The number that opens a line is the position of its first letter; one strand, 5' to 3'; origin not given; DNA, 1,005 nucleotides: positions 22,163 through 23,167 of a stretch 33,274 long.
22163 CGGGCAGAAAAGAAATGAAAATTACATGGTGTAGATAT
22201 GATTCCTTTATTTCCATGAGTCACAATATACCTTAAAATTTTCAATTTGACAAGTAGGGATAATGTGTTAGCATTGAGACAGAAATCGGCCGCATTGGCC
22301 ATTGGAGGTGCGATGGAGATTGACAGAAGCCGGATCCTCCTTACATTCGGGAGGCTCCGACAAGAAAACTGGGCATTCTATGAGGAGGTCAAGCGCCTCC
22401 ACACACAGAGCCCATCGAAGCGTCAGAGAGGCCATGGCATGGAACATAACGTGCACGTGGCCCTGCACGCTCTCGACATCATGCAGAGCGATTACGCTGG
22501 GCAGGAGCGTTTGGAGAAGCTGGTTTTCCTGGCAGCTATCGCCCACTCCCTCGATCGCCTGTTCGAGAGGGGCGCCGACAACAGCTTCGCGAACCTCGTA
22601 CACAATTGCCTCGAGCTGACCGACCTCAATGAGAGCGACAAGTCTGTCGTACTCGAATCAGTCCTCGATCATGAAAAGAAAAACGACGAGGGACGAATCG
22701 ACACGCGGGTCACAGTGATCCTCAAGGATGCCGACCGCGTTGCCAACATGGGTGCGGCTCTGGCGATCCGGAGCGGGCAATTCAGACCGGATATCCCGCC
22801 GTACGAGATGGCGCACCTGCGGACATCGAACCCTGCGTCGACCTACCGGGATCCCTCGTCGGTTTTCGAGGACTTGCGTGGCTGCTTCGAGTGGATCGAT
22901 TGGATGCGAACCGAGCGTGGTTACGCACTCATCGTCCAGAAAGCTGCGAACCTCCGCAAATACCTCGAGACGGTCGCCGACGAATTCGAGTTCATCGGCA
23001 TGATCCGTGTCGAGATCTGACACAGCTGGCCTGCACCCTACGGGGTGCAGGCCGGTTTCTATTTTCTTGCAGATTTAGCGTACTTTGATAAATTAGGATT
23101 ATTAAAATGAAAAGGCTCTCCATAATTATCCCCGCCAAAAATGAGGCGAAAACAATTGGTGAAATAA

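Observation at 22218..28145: The two foreign cassettes share one build plan and sit exactly at operon break points, as if captured by the same mechanism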

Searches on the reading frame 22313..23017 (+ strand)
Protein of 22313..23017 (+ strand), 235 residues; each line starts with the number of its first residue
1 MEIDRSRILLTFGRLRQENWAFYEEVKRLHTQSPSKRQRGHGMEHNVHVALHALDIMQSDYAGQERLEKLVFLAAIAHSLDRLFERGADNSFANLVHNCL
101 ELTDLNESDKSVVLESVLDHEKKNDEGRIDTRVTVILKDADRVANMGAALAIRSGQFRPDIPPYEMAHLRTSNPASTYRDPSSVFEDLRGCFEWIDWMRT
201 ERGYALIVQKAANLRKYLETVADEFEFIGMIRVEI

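Call 9: search_protein_families(library=pfam, proteins=[window:22313-23017:+], max_evalue=0.01)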
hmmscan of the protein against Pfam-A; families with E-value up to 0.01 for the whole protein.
window:22313-23017:+ (235 aa): 0 families

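Call 10: search_protein_families(library=ncbifam, proteins=[window:22313-23017:+], max_evalue=1)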
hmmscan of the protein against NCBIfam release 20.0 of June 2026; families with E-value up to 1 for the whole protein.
window:22313-23017:+ (235 aa): 1 family
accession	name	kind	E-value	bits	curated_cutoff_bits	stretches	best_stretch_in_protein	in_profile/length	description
NF008266.1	PRK11038.1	equivalog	0.11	12.4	76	1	48-62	28-42/46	pleiotropic regulatory protein RsmS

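Call 12: find_homologous_proteins(query=window:22313-23017:+)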
Query window:22313-23017:+ (235 aa): 6 proteins with E <= 0.001 among 507 candidates.
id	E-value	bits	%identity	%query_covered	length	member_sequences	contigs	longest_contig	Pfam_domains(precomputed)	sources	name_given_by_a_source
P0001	6.0e-153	525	100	100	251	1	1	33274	-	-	-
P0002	8.5e-84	298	62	97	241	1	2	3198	-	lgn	-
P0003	5.5e-82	292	62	95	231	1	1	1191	-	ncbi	-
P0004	1.8e-73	265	58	97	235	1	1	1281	-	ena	-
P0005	1.3e-71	259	55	97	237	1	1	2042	-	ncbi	-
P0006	4.3e-56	208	59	70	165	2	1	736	-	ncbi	-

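Call 15: find_encoding_contigs(protein=P0002, flank=10000)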
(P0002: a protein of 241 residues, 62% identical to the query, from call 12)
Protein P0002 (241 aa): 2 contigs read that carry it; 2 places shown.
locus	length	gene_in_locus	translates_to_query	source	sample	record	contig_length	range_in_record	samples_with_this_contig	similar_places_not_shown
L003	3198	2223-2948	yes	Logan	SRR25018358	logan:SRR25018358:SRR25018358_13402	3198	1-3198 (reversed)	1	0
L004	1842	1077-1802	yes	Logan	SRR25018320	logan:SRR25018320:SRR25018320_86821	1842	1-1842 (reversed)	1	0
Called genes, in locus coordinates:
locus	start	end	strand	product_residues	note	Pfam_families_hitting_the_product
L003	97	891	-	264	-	-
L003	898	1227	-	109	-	PF07876:Dabb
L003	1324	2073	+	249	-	PF00106:adh_short, PF23441:SDR (faint), PF13561:adh_short_C2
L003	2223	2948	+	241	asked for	-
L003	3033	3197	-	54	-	?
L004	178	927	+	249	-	PF00106:adh_short, PF23441:SDR (faint), PF13561:adh_short_C2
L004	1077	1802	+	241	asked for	-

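Call 19: find_encoding_contigs(protein=P0005, flank=10000)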
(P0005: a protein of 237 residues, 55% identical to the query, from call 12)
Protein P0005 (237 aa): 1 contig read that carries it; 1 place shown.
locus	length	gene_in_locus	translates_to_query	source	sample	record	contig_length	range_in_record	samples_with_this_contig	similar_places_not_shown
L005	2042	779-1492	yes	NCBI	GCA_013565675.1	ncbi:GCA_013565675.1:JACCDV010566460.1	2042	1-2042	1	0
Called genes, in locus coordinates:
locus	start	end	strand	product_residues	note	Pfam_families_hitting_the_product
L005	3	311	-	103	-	?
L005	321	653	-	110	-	PF07876:Dabb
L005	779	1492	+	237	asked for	-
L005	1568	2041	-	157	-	?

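Call 20: find_encoding_contigs(protein=P0003, flank=10000)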
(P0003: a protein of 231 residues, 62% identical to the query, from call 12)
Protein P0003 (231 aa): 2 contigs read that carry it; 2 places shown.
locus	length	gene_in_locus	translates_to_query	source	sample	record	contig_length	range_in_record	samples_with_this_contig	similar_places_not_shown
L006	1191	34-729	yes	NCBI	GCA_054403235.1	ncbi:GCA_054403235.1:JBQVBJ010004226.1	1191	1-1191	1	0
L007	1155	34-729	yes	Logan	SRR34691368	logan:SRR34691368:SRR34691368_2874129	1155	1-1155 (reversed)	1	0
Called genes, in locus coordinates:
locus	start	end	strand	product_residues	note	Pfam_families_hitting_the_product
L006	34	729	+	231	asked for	-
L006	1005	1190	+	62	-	?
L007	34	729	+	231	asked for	-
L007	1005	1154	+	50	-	?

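Call 21: find_encoding_contigs(protein=P0004, flank=10000)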
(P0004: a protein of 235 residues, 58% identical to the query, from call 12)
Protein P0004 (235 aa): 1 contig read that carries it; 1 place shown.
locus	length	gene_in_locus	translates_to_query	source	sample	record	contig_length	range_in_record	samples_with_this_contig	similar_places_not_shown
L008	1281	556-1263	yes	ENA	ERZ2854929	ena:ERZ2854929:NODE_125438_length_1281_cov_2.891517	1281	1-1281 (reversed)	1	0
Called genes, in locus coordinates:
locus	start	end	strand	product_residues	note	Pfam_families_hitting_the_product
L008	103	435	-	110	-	PF07876:Dabb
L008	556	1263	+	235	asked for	-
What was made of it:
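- ORF1 relatives are mostly on short contigs (calls 12, 19-21).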

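Call 36: search_protein_representatives(alignment_id=A1)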
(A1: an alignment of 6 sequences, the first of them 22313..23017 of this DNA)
Query: 6 sequences, 235 profile positions. Proteins with E-value up to 0.001 (for the whole library): 272; up to 1e-10: 183; up to 1e-30: 18. The best 150 are listed.
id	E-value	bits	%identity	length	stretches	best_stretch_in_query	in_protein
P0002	1.2e-126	437.3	-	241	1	4-235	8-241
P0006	5.1e-89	314.1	-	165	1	70-235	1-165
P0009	1.2e-62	227.8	-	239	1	5-235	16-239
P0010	3.7e-47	177.1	-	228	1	5-234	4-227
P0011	2.5e-44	167.9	-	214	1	12-231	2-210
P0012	6.1e-44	166.6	-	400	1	6-233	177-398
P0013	5.8e-41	156.8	-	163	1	70-234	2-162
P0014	1.9e-36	142.1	-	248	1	6-230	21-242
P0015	9.2e-35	136.5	-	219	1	13-231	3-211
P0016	8.7e-34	133.3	-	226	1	9-234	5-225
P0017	1.3e-33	132.7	-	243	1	20-226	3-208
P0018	3.2e-33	131.5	-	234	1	8-230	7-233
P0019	3.2e-33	131.5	-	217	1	10-228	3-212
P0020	4.9e-33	130.9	-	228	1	10-193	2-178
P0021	6.6e-33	130.5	-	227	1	10-235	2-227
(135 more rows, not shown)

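Call 39: search_solved_structures(query=A4, max_evalue=1, show_alignments=1)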
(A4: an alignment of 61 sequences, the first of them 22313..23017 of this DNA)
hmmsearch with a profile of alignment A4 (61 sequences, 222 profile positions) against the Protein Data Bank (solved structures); distinct sequences matched with E-value up to 1: 60.
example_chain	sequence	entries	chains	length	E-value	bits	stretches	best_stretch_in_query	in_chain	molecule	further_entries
2pq7_A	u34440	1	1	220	3.6e-14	56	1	10-212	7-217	Predicted HD superfamily hydrolase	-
2qgs_A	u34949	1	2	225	8.8e-14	54.7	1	11-212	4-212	Protein SE1688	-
3dto_A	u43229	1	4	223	3.2e-12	49.6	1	29-212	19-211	BH2835 protein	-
3gw7_A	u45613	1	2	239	1.7e-11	47.2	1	23-212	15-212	Uncharacterized protein yedJ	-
2pjq_A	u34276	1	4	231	4.6e-10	42.5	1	27-212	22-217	Uncharacterized protein lp_2664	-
5dqv_A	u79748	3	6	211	3.6e-09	39.6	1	31-212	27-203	Uncharacterized protein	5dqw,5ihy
3djb_A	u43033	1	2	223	5.3e-09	39.1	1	13-214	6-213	Hydrolase, HD family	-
3b57_A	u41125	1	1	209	1.8e-08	37.3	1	23-215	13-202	Lin1889 protein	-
2ouv_A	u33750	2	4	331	0.0012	21.5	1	17-88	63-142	cAMP and cAMP-inhibited cGMP 3',5'-cyclic phosphodiesterase 10A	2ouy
5ede_B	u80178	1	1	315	0.0072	19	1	17-88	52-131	cAMP and cAMP-inhibited cGMP 3',5'-cyclic phosphodiesterase 10A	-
5edh_A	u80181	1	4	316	0.0072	19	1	17-88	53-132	cAMP and cAMP-inhibited cGMP 3',5'-cyclic phosphodiesterase 10A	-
5ede_A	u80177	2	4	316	0.0072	19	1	17-88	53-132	cAMP and cAMP-inhibited cGMP 3',5'-cyclic phosphodiesterase 10A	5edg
5edi_B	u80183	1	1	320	0.0074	19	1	17-88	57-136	cAMP and cAMP-inhibited cGMP 3',5'-cyclic phosphodiesterase 10A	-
5i2r_A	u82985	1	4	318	0.008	18.9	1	17-88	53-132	cAMP and cAMP-inhibited cGMP 3',5'-cyclic phosphodiesterase 10A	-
5k9r_A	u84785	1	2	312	0.008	18.9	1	17-88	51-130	cAMP and cAMP-inhibited cGMP 3',5'-cyclic phosphodiesterase 10A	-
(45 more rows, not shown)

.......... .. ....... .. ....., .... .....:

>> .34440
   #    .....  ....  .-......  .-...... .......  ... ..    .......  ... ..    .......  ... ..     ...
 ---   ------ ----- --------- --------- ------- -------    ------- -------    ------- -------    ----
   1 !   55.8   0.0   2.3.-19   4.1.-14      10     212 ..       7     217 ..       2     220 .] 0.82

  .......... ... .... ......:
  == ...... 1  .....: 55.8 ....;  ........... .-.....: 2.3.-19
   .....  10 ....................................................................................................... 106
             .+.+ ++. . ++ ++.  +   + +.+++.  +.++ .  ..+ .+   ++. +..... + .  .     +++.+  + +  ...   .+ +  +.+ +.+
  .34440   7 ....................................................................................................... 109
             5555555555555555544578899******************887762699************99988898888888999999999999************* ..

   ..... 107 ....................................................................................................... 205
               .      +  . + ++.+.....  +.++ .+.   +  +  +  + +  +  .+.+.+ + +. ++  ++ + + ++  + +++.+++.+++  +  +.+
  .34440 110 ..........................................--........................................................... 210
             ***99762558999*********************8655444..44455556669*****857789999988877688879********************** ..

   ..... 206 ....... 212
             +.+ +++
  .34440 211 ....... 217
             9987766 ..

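Call 40: search_protein_families(library=pfam, alignment_id=A4, max_evalue=0.01)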
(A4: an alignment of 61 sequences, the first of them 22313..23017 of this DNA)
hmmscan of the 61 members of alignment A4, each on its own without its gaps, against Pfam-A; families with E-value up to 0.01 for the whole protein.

A. member 1, window:22313-23017:+ (235 aa): 0 families

B. families by the number of members that match (of 61 scanned): 5 families
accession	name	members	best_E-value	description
PF01966.28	HD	35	8.5e-09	HD domain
PF08668.18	HDOD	2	5.4e-05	HDOD domain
PF19709.4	DUF6206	1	0.00014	Family of unknown function (DUF6206)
PF11913.13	DUF3431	1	0.0043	Protein of unknown function (DUF3431)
PF06713.17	bPH_4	1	0.0051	Bacterial PH domain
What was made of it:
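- On HD-domain metal-dependent phosphohydrolase (PF01966; YpgQ/YedJ group): The family profile hits 2pq7 at E 3.6e-14 (call 39), and 35 of 61 relatives hit PF01966 (call 40).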

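Call 46: predict_structure(alignment_id=A4)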
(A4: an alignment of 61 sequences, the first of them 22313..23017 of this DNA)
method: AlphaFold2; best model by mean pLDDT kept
length: 235 residues; sequences in the alignment: 61
mean_pLDDT: 95.0   pTM: 0.92
mean pLDDT of the five models: 95.0, 94.7, 94.6, 94.6, 94.3
residues with pLDDT >= 90: 204; 70-90: 30; 50-70: 1; < 50: 0
segments of 3 or more residues with pLDDT < 50: none
pLDDT, mean of each block of 10 residues (from residue 1): 89 98 98 83 96 98 98 98 88 97 98 97 92 98 94 93 95 95 97 97 98 96 96 85
secondary structure, 60 per line:
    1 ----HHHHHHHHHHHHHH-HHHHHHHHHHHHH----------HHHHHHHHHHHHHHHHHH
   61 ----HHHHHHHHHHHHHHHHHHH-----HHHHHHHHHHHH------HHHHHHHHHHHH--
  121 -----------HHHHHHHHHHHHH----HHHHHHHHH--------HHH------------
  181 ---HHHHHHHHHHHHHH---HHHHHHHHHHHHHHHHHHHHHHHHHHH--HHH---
elements in order: H5-18 H20-32 H43-60 H65-83 H89-100 H107-118 H132-144 H149-157 H184-197 H201-227

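Call 51: fold_search(model_id=the predicted structure, library=pdb)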
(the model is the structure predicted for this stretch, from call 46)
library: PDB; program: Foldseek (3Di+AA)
matches with E <= 10: 269; with E <= 0.001: 9
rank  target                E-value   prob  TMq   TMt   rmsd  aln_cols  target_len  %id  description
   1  2pjq_B                3.9e-05  1.00  0.65  0.71   4.1       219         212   16  Crystal structure of Q88U62_LACPL from Lactobacillus plantarum. Northeast Structural Genomics target LpR71 (released 2007-05-01)
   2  3dto_A                1.2e-04  1.00  0.63  0.76   3.7       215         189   17  Crystal structure of the metal-dependent HD domain-containing hydrolase BH2835 from Bacillus halodurans, Northeast Str (released 2008-09-09)
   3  2pjq_C                1.6e-04  1.00  0.66  0.72   3.5       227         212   17  Crystal structure of Q88U62_LACPL from Lactobacillus plantarum. Northeast Structural Genomics target LpR71 (released 2007-05-01)
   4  2pjq_A                2.6e-04  1.00  0.60  0.68   4.2       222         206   17  Crystal structure of Q88U62_LACPL from Lactobacillus plantarum. Northeast Structural Genomics target LpR71 (released 2007-05-01)
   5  3djb_A                3.4e-04  1.00  0.65  0.79   3.8       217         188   16  Crystal structure of a HD-superfamily hydrolase (BT9727_1981) from Bacillus thuringiensis, Northeast Structural Genomi (released 2008-08-19)
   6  2qgs_B                3.8e-04  1.00  0.63  0.74   4.5       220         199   19  Crystal structure of SE1688 protein from Staphylococcus epidermidis. Northeast Structural Genomics Consortium target S (released 2007-07-17)
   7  2qgs_A                3.9e-04  1.00  0.71  0.79   3.4       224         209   20  Crystal structure of SE1688 protein from Staphylococcus epidermidis. Northeast Structural Genomics Consortium target S (released 2007-07-17)
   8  2pjq_D                3.9e-04  1.00  0.57  0.64   5.2       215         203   15  Crystal structure of Q88U62_LACPL from Lactobacillus plantarum. Northeast Structural Genomics target LpR71 (released 2007-05-01)
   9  5dqw_A                9.9e-04  1.00  0.60  0.74   4.6       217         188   16  The crystal structure of Bacillus subtilis YpgQ in complex with ADP (released 2016-04-27)
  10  5dqv_A                1.4e-03  1.00  0.60  0.73   4.6       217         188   16  The crystal structure of Bacillus subtilis YpgQ (released 2016-04-27)
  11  5dqw_B                2.1e-03  1.00  0.56  0.70   5.4       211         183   18  The crystal structure of Bacillus subtilis YpgQ in complex with ADP (released 2016-04-27)
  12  5ihy_B                2.6e-03  1.00  0.61  0.73   4.9       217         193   16  The crystal structure of Bacillus subtilis SeMet-YpgQ (released 2016-04-27)
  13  5dqv_B                2.7e-03  1.00  0.58  0.72   5.0       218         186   15  The crystal structure of Bacillus subtilis YpgQ (released 2016-04-27)
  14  2pq7                  4.0e-03  1.00  0.54  0.71   4.4       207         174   14  Crystal structure of predicted HD superfamily hydrolase (104161995) from uncultured Thermotogales bacterium at 1.45 A re (released 2007-05-15)
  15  3b57                  5.0e-03  1.00  0.60  0.76   3.8       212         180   16  Crystal structure of the Lin1889 protein (Q92AN1) from Listeria innocua. Northeast Structural Consortium target LkR65 (released 2007-11-06)
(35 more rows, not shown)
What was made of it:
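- On HD-domain metal-dependent phosphohydrolase (PF01966; YpgQ/YedJ group): The fold is met: pLDDT 95, with Foldseek top hits 2pjq, 3dto, 2qgs and YpgQ 5dqw (probability 1.00, TM 0.6-0.7) (calls 46, 51).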

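Call 55: find_encoding_contigs(protein=P0009, flank=6000, max_places=3)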
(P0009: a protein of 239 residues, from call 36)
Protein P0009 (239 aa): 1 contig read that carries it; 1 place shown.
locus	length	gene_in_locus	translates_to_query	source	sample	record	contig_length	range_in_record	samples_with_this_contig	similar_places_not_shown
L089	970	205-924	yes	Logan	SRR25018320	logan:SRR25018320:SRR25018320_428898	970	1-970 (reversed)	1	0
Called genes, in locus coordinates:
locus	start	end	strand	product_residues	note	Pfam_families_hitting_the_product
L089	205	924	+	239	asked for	-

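Call 56: find_encoding_contigs(protein=P0010, flank=8000, max_places=3)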
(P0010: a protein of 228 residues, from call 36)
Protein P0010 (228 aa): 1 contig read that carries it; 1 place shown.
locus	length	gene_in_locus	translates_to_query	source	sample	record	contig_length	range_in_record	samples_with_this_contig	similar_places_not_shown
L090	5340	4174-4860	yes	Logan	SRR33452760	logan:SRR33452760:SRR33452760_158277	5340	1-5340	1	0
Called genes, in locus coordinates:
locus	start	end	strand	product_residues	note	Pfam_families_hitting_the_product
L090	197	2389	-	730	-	PF04932:Wzy_C, PF13428:TPR_14 (faint), PF14559:TPR_19 (faint)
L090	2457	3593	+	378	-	PF00288:GHMP_kinases_N, PF08544:GHMP_kinases_C (weak)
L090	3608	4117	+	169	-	PF01467:CTP_transf_like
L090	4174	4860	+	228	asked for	-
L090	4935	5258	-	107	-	PF05336:rhaM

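Call 57: find_encoding_contigs(protein=P0012, flank=8000, max_places=3)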
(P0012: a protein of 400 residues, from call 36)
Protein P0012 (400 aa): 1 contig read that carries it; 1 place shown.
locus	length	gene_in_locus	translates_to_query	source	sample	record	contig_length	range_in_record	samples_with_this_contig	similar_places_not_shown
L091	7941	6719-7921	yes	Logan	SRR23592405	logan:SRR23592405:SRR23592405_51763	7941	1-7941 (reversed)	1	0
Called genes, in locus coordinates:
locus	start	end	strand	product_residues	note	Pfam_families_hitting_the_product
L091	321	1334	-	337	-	PF01565:FAD_binding_4, PF02873:MurB_C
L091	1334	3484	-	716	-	PF04932:Wzy_C, PF14559:TPR_19 (faint)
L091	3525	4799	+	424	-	PF01943:Polysacc_synt, PF13440:Polysacc_synt_3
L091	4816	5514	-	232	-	PF01209:Ubie_methyltran, PF07021:MetW, PF13489:Methyltransf_23, PF13847:Methyltransf_31, PF08241:Methyltransf_11, PF08242:Methyltransf_12, PF13649:Methyltransf_25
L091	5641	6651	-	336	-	PF13439:Glyco_transf_4 (weak), PF00534:Glycos_transf_1, PF13692:Glyco_trans_1_4, PF13524:Glyco_trans_1_2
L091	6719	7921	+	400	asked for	-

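Call 58: find_encoding_contigs(protein=P0016, flank=8000, max_places=3)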
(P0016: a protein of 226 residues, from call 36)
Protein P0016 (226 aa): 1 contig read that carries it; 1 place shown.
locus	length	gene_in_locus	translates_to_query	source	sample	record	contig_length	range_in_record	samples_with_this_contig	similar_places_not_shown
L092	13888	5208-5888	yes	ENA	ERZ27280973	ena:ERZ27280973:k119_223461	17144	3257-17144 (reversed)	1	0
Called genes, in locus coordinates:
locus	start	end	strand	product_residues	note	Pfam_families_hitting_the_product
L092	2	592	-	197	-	?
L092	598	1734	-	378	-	PF13439:Glyco_transf_4 (weak), PF00534:Glycos_transf_1, PF13692:Glyco_trans_1_4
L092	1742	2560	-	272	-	-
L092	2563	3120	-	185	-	PF01596:Methyltransf_3 (faint), PF13578:Methyltransf_24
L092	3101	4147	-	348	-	PF00155:Aminotran_1_2 (weak), PF01041:DegT_DnrJ_EryC1, PF00266:Aminotran_5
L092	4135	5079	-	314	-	PF01073:3Beta_HSD, PF01370:Epimerase, PF02719:Polysacc_synt_2, PF04321:RmlD_sub_bind, PF16363:GDP_Man_Dehyd, PF07993:NAD_binding_4 (weak)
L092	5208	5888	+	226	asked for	PF01966:HD (weak)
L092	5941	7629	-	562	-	PF13231:PMT_2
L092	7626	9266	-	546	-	PF01370:Epimerase, PF04321:RmlD_sub_bind, PF16363:GDP_Man_Dehyd, PF13489:Methyltransf_23, PF07021:MetW, PF13649:Methyltransf_25, PF13847:Methyltransf_31, PF08241:Methyltransf_11, +5 more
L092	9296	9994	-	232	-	PF13641:Glyco_tranf_2_3, PF00535:Glycos_transf_2, PF10111:Glyco_tranf_2_2 (weak)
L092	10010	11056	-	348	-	PF00534:Glycos_transf_1, PF13692:Glyco_trans_1_4, PF13524:Glyco_trans_1_2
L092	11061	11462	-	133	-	PF04138:GtrA_DPMS_TM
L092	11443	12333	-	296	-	PF03721:UDPG_MGDP_dh_N, PF00984:UDPG_MGDP_dh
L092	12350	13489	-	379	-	PF13439:Glyco_transf_4, PF13579:Glyco_trans_4_4, PF20706:GT4-conflict, PF00534:Glycos_transf_1, PF13692:Glyco_trans_1_4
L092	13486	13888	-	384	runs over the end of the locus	PF20706:GT4-conflict (faint), PF13439:Glyco_transf_4, PF13579:Glyco_trans_4_4, PF00534:Glycos_transf_1, PF13692:Glyco_trans_1_4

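Call 63: find_related_loci(query=A1, collection=viral_contigs, flank=5000)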
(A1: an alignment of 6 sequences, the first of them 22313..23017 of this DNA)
Query A1 (235 aa) in viral_contigs; peptide patterns used: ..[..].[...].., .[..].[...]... (x = any residue, [..] = any of these).
52 stretches matched a pattern, but none encodes a relative of the query by tblastn (E <= 1e-3).
